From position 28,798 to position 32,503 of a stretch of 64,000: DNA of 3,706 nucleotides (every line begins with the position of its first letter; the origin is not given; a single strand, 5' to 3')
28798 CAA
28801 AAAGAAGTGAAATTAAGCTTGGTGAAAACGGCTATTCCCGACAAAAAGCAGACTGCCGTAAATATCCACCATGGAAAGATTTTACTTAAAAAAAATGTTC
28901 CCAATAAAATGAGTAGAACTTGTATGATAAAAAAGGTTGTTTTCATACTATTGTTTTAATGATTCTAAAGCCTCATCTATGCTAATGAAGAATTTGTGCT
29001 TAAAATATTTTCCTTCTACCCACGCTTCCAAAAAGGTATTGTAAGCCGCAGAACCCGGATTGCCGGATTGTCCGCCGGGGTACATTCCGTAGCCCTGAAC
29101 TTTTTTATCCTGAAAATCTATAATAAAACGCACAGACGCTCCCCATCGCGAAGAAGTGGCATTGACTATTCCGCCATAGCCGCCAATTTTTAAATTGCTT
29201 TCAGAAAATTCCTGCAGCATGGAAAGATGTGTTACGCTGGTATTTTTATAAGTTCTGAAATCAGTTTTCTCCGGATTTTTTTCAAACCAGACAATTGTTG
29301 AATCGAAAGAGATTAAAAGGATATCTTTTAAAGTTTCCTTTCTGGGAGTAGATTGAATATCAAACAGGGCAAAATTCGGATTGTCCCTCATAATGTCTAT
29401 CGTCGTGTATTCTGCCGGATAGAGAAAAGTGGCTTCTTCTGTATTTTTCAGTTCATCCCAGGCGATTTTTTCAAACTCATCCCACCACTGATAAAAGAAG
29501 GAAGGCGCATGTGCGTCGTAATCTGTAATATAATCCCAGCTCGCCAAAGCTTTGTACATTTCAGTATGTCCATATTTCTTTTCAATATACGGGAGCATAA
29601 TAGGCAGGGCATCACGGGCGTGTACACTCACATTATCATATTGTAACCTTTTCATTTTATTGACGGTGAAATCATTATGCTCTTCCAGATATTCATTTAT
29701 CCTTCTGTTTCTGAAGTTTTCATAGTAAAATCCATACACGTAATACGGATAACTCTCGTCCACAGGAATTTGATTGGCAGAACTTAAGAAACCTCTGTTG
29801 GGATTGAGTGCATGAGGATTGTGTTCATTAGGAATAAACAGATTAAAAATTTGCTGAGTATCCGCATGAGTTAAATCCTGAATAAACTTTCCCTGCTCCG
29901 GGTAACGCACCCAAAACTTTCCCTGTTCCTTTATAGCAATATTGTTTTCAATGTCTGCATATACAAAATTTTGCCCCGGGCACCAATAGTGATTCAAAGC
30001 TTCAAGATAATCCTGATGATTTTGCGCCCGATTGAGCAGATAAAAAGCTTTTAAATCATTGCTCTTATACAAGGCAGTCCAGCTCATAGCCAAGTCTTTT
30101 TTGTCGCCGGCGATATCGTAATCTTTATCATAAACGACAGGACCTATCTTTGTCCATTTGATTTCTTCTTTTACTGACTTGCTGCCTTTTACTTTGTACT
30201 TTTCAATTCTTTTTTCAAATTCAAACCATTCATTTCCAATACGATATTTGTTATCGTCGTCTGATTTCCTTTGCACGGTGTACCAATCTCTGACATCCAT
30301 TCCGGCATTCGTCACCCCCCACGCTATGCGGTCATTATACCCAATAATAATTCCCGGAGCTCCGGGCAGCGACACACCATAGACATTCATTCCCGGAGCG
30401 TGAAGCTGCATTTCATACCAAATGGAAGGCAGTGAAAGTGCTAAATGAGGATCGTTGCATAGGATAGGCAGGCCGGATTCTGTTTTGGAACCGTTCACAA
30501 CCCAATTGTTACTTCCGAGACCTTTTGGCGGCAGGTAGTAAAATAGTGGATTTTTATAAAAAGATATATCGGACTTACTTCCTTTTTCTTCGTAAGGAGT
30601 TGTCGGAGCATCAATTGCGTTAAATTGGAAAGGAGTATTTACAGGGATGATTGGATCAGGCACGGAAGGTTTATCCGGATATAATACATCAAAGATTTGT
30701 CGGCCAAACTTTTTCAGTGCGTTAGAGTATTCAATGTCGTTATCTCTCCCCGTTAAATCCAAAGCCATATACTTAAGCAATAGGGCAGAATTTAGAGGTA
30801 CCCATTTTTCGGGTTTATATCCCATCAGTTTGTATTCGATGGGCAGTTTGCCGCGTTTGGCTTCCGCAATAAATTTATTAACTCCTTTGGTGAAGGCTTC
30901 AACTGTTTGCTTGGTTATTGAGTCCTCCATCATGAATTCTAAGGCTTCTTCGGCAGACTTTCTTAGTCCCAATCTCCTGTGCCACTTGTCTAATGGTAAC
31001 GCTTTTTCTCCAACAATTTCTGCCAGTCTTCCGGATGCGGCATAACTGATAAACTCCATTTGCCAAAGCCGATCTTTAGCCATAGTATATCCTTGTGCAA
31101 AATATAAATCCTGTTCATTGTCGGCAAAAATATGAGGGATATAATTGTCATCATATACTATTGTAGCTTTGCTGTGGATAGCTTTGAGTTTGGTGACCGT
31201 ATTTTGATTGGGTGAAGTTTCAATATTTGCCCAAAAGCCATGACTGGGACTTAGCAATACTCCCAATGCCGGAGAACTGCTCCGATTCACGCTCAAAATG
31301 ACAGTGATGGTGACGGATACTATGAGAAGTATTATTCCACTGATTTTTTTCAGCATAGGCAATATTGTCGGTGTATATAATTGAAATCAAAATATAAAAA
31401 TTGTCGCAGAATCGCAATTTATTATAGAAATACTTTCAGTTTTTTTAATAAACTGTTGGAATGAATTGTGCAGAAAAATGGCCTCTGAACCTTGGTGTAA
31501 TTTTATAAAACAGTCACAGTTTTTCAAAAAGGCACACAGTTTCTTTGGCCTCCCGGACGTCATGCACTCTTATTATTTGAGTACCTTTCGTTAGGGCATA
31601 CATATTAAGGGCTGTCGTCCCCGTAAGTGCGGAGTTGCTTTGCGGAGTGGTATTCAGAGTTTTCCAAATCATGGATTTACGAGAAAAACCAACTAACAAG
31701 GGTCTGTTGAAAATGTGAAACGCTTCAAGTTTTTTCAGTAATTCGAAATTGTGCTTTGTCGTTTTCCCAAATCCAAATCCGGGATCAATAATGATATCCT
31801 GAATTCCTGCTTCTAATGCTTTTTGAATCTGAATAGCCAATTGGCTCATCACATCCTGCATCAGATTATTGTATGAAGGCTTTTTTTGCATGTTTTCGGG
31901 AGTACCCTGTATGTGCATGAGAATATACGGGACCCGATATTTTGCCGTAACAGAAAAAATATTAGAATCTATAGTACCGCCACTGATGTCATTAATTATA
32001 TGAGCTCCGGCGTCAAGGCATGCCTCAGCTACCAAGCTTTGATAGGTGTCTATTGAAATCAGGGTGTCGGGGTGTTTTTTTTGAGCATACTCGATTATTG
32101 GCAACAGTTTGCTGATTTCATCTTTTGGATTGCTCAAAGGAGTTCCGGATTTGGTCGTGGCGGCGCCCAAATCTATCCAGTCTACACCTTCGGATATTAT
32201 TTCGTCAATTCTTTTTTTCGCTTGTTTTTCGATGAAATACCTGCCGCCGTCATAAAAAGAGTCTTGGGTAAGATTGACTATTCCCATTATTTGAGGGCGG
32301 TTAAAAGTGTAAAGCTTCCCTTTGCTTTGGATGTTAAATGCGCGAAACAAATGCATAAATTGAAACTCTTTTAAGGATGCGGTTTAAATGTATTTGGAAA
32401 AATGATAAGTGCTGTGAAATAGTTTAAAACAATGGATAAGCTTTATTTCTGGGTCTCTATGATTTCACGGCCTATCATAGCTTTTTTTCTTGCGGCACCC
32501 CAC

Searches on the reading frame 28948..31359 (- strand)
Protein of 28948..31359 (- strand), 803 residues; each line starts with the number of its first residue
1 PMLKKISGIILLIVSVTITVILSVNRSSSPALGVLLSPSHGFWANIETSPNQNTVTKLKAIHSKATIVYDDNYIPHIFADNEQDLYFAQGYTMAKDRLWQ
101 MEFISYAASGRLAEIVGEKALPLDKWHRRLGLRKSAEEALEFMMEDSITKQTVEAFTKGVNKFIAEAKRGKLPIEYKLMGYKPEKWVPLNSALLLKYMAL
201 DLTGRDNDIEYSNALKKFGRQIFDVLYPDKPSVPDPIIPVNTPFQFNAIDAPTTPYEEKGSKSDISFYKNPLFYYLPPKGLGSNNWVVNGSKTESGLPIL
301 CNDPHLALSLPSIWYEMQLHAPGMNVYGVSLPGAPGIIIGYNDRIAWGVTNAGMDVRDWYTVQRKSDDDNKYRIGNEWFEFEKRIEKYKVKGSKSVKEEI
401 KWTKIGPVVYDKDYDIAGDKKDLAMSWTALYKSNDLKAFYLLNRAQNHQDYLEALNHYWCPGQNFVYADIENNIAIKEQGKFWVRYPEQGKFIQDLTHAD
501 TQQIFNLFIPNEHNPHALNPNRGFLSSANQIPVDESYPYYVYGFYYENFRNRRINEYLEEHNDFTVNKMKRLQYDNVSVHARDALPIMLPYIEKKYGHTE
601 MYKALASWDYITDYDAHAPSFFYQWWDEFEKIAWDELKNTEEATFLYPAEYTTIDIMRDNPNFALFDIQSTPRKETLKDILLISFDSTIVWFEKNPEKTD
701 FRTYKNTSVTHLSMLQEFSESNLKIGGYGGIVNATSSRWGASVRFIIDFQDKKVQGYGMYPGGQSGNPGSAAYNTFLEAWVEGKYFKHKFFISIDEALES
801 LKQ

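Call 63: search_protein_families(library=pfam, proteins=[window:28948-31359:-], max_evalue=0.00001)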
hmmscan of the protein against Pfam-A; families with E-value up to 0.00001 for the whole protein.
window:28948-31359:- (803 aa): 1 family
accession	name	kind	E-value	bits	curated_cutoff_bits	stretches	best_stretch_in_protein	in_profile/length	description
PF01804.23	Penicil_amidase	-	4.6e-194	647.7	21.3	1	64-789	1-667/675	Penicillin amidase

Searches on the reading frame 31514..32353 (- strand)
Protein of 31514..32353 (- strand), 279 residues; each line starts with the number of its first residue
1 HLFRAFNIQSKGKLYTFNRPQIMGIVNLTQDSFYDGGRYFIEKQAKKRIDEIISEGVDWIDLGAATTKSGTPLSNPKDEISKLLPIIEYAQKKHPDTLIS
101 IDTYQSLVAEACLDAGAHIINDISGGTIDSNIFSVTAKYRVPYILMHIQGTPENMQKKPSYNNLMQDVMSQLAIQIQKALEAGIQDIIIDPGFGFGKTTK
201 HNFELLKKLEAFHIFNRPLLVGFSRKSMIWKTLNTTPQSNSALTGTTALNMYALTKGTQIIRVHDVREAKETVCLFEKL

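Call 93: search_protein_families(library=pfam, proteins=[window:31514-32353:-], max_evalue=0.0001)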
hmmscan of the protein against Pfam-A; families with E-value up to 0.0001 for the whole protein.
window:31514-32353:- (279 aa): 1 family
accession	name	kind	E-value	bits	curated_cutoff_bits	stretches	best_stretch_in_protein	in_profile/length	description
PF00809.28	Pterin_bind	-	1.3e-67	228.4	25.5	1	23-264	1-244/244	Pterin binding enzyme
